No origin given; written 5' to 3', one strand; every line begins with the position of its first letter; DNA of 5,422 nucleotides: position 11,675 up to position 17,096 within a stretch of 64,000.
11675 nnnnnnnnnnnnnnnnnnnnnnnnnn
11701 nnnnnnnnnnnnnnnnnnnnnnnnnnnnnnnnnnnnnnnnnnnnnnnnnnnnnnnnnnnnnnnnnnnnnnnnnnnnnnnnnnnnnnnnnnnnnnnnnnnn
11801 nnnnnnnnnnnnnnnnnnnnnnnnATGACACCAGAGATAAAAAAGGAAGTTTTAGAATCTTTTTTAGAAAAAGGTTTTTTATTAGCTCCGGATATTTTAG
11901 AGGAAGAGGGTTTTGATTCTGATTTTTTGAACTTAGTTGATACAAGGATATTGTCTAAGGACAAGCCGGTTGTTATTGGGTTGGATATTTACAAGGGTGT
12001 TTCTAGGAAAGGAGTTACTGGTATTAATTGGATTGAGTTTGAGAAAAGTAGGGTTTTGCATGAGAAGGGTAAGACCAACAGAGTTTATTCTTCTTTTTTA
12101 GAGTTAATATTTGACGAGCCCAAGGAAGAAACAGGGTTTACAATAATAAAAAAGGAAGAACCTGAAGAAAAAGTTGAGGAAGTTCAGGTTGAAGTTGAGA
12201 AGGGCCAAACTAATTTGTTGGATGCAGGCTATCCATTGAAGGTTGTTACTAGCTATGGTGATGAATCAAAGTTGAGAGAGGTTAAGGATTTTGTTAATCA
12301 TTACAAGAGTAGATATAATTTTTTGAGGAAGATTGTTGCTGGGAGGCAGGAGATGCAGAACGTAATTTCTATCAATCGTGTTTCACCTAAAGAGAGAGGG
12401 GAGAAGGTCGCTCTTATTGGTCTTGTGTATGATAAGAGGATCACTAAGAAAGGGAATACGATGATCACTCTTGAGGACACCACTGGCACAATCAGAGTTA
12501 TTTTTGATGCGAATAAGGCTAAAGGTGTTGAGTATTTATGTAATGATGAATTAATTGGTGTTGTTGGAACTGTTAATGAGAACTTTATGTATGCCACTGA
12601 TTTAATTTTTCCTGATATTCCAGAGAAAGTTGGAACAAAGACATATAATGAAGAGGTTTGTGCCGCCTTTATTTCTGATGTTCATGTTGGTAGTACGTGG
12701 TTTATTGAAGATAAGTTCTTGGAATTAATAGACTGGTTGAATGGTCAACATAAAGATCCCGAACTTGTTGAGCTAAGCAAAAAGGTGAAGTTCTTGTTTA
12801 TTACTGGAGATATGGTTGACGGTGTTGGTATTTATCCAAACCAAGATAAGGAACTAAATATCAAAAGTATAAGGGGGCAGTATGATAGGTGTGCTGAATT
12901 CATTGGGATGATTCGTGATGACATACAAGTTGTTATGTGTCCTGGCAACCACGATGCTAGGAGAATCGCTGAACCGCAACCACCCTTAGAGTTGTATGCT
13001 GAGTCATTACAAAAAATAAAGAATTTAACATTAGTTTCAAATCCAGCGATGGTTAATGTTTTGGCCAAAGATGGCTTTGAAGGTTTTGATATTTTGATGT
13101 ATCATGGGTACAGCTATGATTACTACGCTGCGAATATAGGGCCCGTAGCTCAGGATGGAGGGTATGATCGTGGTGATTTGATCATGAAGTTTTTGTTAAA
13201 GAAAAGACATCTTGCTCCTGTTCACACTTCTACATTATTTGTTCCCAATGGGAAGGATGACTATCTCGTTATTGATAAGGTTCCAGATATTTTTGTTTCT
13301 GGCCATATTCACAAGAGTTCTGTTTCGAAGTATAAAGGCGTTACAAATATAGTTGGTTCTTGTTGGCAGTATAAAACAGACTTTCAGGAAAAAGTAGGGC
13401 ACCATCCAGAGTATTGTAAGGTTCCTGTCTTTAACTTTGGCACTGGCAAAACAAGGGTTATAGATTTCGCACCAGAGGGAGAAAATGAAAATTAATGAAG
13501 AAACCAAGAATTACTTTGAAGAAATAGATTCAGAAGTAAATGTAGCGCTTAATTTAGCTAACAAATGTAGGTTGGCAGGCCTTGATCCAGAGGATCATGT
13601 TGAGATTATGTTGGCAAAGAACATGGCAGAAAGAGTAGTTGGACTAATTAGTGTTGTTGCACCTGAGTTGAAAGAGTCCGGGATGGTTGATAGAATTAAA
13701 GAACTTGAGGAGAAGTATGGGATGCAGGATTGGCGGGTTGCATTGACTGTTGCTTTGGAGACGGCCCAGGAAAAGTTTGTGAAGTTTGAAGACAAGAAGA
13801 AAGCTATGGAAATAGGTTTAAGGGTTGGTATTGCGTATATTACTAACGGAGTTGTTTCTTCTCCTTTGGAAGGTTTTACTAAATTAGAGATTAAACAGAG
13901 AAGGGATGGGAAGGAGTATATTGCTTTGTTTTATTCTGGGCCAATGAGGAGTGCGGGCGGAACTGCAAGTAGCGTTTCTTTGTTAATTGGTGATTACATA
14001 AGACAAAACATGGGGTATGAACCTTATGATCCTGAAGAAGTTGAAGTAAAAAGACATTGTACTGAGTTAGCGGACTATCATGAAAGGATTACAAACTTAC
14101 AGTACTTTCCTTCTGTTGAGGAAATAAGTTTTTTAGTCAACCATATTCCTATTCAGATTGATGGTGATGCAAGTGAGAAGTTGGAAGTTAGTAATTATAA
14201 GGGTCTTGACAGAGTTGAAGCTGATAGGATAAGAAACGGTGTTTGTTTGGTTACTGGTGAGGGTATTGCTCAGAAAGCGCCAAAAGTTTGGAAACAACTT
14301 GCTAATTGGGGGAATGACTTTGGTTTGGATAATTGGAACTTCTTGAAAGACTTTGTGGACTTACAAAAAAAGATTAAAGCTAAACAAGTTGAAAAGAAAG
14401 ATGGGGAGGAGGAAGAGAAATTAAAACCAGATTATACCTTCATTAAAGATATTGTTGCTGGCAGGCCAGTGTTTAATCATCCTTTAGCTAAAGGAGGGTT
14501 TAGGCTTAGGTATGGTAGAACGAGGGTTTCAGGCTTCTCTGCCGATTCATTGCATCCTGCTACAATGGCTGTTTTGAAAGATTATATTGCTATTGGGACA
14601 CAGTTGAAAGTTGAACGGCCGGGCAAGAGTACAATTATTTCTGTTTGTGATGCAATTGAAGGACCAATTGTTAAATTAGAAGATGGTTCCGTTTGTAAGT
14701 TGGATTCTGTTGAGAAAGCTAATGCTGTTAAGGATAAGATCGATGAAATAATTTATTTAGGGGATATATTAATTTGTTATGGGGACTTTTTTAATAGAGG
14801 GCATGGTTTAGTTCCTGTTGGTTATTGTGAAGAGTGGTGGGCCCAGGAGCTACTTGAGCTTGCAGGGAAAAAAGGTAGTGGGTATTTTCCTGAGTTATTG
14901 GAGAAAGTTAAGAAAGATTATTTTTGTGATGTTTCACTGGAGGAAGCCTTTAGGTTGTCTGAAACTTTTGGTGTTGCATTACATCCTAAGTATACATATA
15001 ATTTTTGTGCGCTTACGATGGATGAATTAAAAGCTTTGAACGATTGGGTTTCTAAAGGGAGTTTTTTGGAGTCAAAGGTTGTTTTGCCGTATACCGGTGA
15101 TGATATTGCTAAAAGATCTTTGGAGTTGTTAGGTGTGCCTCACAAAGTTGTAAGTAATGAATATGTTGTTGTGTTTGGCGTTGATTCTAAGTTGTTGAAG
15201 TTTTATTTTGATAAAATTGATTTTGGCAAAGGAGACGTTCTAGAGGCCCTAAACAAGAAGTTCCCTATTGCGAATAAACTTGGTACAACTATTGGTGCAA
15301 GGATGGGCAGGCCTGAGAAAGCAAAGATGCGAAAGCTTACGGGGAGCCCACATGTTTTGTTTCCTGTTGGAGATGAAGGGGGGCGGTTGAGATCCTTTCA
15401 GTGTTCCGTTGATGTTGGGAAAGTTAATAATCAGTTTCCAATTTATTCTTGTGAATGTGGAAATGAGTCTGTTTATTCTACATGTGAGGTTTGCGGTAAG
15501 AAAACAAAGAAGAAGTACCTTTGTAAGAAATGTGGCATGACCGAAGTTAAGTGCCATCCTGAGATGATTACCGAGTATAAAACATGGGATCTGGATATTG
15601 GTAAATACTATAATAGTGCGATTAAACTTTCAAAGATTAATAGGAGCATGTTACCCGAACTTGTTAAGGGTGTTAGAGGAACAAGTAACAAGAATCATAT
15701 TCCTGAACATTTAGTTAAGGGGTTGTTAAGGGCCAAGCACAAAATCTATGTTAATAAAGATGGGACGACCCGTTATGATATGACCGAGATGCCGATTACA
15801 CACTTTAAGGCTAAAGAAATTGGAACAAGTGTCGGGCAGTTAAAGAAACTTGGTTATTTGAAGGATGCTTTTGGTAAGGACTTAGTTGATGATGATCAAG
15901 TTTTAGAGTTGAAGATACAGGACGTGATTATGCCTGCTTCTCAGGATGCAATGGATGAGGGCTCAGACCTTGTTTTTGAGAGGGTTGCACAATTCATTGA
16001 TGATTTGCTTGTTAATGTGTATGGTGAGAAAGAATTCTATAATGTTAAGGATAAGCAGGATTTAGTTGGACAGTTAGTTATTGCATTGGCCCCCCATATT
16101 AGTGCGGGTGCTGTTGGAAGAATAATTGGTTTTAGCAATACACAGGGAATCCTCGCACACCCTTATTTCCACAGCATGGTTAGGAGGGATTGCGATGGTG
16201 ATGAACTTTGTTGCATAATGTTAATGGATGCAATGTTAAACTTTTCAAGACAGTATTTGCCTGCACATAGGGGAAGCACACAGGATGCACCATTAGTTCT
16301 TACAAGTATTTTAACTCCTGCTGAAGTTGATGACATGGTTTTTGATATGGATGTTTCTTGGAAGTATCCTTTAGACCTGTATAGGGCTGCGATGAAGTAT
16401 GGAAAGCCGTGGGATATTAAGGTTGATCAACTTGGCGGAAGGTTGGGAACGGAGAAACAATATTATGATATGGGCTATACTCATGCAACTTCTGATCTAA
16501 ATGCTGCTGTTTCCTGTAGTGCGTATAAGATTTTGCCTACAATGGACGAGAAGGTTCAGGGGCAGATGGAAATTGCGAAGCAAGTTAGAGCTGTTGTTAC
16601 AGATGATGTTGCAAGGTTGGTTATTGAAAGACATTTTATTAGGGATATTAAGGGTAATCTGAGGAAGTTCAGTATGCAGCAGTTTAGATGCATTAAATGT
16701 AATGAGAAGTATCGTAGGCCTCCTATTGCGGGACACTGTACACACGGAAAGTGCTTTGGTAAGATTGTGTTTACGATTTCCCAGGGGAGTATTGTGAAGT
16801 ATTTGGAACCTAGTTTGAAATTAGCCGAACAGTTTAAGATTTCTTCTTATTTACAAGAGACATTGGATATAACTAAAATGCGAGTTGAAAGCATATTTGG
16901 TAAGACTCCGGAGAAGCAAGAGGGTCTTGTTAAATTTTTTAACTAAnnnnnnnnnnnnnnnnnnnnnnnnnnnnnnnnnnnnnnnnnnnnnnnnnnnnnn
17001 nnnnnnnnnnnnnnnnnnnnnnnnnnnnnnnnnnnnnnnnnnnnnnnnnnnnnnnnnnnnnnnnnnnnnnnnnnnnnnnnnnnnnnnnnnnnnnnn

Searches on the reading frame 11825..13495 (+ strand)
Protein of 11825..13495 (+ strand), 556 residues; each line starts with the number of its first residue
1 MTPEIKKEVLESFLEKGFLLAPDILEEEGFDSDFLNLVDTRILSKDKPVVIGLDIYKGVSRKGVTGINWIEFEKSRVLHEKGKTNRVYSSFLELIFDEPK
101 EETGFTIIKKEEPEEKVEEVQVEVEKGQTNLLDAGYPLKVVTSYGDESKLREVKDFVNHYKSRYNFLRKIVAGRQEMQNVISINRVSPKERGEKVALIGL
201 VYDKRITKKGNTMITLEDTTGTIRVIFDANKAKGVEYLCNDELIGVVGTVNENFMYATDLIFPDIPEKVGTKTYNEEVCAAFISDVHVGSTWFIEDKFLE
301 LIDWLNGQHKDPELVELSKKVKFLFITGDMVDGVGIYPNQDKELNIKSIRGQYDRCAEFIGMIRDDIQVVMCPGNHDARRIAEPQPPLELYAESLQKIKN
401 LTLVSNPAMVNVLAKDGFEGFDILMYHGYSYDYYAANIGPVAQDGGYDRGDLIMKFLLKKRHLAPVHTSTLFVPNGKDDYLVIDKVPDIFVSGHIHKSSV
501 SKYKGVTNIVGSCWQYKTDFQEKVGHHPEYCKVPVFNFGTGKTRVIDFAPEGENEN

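Call 7: search_protein_families(library=pfam, proteins=[window:11825-13495:+], max_evalue=0.001)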
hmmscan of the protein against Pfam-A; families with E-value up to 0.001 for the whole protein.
window:11825-13495:+ (556 aa): 4 families
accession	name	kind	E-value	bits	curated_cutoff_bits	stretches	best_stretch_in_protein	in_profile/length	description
PF00149.33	Metallophos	-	3.2e-11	44.5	21.5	1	281-497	4-190/191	Calcineurin-like phosphoesterase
PF04042.21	DNA_pol_E_B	-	1.8e-10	41.1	29.1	1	281-496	2-205/210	DNA polymerase alpha/epsilon subunit B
PF12850.12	Metallophos_2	-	3.6e-05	24.3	27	0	282-514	5-136/154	Calcineurin-like phosphoesterase superfamily domain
PF01336.31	tRNA_anti-codon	-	7.2e-05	23.1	27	1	195-253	1-60/75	OB-fold nucleic acid binding domain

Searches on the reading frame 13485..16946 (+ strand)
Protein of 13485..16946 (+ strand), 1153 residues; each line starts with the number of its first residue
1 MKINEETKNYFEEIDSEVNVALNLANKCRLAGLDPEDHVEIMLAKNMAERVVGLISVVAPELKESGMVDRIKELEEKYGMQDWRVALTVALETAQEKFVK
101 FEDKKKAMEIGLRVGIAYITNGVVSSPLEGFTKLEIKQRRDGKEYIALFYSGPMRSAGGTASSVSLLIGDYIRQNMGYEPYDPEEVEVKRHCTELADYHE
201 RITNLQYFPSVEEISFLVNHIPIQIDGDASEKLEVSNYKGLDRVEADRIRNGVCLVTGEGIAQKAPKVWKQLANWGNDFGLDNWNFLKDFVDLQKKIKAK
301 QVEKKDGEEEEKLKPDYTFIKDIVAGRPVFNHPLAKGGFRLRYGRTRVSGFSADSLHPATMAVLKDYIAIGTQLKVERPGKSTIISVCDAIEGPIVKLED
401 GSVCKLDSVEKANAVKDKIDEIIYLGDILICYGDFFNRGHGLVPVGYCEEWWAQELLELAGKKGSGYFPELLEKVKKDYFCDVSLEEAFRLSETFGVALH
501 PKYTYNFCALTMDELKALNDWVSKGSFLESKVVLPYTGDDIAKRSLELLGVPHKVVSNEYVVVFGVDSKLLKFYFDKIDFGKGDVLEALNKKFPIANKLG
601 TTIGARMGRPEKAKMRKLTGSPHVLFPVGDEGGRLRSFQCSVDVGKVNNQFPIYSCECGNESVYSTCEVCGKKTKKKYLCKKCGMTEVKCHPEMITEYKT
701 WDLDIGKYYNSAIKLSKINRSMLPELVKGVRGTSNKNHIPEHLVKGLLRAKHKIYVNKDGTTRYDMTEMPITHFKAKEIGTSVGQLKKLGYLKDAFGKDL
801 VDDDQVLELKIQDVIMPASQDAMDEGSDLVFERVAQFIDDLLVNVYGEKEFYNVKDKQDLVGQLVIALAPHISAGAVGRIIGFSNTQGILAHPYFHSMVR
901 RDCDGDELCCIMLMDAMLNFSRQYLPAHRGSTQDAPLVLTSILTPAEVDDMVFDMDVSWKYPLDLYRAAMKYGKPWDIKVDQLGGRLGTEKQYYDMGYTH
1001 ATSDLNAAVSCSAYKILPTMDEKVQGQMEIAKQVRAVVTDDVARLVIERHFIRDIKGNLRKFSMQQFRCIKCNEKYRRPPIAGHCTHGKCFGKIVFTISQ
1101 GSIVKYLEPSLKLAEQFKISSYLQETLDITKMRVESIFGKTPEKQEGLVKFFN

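Call 7: search_protein_families(library=pfam, proteins=[window:13485-16946:+], max_evalue=0.001)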
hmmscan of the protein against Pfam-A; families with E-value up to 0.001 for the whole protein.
window:13485-16946:+ (1153 aa): 3 families
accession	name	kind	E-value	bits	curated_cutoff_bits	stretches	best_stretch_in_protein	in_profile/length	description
PF24846.1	PolC_DP2_cat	-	3.3e-113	378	24.3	1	725-1023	6-299/299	DNA polymerase II large subunit DP2, catalytic domain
PF24844.1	PolC_DP2_central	-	1.2e-110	370.4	24.3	1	308-685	3-368/372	DNA polymerase II large subunit DP2, central domain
PF03833.19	PolC_DP2_N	-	1.4e-82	277.3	24.3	1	9-291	1-269/271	DNA polymerase II large subunit DP2, N-terminal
